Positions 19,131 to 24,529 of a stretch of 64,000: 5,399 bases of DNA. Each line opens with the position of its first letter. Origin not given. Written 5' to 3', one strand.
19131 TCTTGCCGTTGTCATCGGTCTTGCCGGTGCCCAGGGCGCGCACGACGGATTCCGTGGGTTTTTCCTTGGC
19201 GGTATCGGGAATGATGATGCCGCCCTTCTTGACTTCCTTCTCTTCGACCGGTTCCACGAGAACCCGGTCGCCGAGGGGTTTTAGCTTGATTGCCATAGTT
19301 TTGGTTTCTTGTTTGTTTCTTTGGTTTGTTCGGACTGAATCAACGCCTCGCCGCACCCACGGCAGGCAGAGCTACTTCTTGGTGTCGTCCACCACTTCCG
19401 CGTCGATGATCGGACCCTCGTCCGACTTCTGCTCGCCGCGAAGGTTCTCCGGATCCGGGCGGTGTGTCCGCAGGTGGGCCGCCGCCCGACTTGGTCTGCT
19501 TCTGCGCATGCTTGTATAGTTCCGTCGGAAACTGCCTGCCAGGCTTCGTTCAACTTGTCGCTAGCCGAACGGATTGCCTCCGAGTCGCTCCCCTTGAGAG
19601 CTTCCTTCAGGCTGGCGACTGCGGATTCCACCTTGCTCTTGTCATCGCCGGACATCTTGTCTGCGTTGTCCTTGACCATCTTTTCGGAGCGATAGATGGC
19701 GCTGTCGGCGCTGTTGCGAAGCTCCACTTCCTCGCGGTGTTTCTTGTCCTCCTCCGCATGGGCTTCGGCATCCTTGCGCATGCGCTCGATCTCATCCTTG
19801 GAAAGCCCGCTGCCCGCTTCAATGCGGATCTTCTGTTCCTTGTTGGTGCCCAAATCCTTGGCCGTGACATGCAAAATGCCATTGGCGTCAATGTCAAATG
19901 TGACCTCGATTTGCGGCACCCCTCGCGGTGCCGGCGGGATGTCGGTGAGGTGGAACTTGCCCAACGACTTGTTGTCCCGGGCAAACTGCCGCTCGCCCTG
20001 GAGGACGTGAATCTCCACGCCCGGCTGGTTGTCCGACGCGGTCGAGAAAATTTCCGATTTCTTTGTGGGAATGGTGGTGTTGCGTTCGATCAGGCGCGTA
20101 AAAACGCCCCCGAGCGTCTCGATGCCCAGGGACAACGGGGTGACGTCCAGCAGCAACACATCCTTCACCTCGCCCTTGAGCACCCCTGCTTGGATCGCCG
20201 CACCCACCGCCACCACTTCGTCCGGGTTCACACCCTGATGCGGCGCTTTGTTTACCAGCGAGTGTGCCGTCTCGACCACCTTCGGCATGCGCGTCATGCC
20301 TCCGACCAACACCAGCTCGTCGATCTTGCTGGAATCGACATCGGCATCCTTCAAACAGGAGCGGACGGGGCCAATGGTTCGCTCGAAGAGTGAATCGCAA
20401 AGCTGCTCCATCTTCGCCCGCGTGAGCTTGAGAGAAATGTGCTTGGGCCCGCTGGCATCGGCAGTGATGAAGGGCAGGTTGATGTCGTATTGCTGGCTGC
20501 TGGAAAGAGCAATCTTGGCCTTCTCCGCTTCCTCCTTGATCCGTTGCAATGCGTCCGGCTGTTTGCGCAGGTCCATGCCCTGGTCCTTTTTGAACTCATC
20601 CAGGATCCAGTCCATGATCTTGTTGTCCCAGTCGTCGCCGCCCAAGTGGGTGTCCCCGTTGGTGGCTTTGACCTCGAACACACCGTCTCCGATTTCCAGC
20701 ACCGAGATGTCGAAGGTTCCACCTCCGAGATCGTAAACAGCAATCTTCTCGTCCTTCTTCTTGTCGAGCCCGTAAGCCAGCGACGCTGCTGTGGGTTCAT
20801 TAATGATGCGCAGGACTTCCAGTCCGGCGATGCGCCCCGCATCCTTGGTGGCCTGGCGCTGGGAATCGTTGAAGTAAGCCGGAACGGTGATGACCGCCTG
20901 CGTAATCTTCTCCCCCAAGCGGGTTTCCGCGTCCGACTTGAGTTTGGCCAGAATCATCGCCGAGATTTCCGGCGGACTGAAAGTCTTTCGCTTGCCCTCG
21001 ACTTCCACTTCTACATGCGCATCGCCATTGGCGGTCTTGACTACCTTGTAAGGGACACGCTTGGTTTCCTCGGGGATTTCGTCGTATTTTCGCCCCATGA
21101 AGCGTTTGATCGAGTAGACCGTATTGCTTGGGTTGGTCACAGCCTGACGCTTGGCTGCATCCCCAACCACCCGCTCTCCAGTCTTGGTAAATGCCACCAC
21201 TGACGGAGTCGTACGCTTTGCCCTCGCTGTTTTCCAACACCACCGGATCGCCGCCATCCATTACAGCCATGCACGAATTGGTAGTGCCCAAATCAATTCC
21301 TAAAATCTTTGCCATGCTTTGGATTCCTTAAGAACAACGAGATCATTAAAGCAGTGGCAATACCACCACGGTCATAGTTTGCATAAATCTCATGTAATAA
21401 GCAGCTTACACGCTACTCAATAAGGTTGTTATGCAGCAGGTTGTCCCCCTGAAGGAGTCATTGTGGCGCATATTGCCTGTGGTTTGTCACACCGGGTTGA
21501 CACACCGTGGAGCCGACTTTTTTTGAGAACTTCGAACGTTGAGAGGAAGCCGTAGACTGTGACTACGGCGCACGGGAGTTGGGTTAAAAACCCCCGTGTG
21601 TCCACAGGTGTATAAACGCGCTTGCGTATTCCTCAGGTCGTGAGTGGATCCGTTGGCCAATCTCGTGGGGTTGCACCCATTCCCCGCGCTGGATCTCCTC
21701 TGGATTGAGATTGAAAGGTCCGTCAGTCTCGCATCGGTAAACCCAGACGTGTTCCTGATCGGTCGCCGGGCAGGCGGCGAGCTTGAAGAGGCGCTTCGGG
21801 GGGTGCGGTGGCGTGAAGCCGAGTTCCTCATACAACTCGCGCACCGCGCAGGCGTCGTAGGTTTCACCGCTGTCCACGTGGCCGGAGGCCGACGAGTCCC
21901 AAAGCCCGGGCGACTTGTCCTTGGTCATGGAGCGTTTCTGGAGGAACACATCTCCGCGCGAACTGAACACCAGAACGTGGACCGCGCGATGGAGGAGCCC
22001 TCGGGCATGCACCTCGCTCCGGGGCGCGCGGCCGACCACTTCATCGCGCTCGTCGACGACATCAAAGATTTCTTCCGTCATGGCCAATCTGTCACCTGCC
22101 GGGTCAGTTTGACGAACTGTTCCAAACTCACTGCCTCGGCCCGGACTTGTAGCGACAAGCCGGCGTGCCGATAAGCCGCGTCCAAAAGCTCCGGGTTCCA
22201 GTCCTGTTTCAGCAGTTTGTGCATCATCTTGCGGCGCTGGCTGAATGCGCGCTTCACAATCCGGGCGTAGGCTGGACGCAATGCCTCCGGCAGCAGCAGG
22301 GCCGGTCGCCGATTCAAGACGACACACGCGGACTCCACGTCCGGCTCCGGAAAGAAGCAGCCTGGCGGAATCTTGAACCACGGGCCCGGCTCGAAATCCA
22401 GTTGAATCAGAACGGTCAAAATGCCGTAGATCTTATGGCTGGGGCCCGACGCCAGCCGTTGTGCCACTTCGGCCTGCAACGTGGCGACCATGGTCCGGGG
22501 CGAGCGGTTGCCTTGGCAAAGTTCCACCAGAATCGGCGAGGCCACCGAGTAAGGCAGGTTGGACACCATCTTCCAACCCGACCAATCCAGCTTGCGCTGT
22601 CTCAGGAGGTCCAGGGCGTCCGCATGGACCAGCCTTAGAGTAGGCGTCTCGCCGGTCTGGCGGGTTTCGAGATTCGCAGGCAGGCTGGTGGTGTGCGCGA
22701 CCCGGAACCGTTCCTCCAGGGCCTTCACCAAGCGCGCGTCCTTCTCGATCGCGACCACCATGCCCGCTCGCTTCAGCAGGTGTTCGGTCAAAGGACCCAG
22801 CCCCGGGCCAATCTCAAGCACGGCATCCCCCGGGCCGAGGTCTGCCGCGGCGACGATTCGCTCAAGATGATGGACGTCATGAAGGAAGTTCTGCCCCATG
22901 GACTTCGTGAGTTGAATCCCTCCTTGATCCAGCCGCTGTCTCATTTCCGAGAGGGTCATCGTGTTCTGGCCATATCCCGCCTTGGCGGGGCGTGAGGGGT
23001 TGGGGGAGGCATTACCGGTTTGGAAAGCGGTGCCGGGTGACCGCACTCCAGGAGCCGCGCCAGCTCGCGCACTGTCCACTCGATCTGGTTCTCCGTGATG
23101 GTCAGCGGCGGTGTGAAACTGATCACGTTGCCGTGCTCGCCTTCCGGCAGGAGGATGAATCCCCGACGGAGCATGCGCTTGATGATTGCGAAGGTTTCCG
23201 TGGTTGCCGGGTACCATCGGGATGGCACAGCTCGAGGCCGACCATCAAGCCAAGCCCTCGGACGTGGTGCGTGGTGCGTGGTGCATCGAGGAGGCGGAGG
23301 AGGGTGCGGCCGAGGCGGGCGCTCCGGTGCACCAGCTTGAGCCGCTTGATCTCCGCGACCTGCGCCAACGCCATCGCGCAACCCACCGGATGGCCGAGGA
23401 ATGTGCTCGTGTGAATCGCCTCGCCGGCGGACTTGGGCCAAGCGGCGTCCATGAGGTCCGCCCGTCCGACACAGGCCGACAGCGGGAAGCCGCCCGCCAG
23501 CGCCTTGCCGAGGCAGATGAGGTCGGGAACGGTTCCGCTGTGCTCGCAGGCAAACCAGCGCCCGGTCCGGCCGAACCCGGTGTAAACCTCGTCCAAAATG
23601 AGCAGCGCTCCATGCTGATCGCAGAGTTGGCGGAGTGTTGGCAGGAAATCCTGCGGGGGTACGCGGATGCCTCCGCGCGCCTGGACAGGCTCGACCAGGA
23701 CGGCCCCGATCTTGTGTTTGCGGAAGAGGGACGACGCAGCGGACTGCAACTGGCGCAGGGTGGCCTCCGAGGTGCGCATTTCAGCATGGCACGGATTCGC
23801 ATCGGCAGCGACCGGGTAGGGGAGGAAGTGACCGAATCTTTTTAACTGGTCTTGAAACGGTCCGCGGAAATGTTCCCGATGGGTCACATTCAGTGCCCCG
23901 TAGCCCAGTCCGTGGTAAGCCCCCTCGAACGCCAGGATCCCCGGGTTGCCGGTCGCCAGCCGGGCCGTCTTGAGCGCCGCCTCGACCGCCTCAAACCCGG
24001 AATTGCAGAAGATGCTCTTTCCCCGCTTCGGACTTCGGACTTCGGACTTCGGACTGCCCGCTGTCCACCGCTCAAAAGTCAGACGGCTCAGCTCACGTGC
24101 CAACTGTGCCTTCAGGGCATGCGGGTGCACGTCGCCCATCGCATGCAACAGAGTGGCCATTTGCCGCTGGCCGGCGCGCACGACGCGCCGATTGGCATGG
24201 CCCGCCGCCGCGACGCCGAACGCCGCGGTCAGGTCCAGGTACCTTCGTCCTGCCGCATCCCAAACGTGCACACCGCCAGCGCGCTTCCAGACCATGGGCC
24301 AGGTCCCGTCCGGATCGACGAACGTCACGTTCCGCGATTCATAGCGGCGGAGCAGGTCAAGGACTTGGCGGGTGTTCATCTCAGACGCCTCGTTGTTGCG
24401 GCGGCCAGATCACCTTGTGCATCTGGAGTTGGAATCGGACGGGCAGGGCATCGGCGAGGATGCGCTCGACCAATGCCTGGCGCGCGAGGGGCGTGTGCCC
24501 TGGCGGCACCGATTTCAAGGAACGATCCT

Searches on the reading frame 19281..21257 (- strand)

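Call 13: search_protein_families(library=pfam, max_evalue=0.001, proteins=[window:19281-21257:-])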
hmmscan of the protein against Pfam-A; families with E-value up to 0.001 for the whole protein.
window:19281-21257:- (658 aa): 2 families
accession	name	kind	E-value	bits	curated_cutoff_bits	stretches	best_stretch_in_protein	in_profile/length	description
PF00012.26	HSP70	-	8e-254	843.8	20.6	1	11-577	27-594/599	Hsp70 protein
PF06723.19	MreB_Mbl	-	1.4e-12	47.6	27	1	103-353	78-315/327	MreB/Mbl protein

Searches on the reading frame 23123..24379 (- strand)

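Call 14: search_protein_families(library=pfam, max_evalue=0.001, proteins=[window:23123-24379:-])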
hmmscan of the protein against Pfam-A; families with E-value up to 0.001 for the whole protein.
window:23123-24379:- (418 aa): 2 families
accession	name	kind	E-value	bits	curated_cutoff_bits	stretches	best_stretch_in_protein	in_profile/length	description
PF00202.27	Aminotran_3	-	3.5e-84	283.3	30.5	1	27-388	9-354/403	Aminotransferase class-III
PF00155.27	Aminotran_1_2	-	0.00054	19.7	19.7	0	194-272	123-194/361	Aminotransferase class I and II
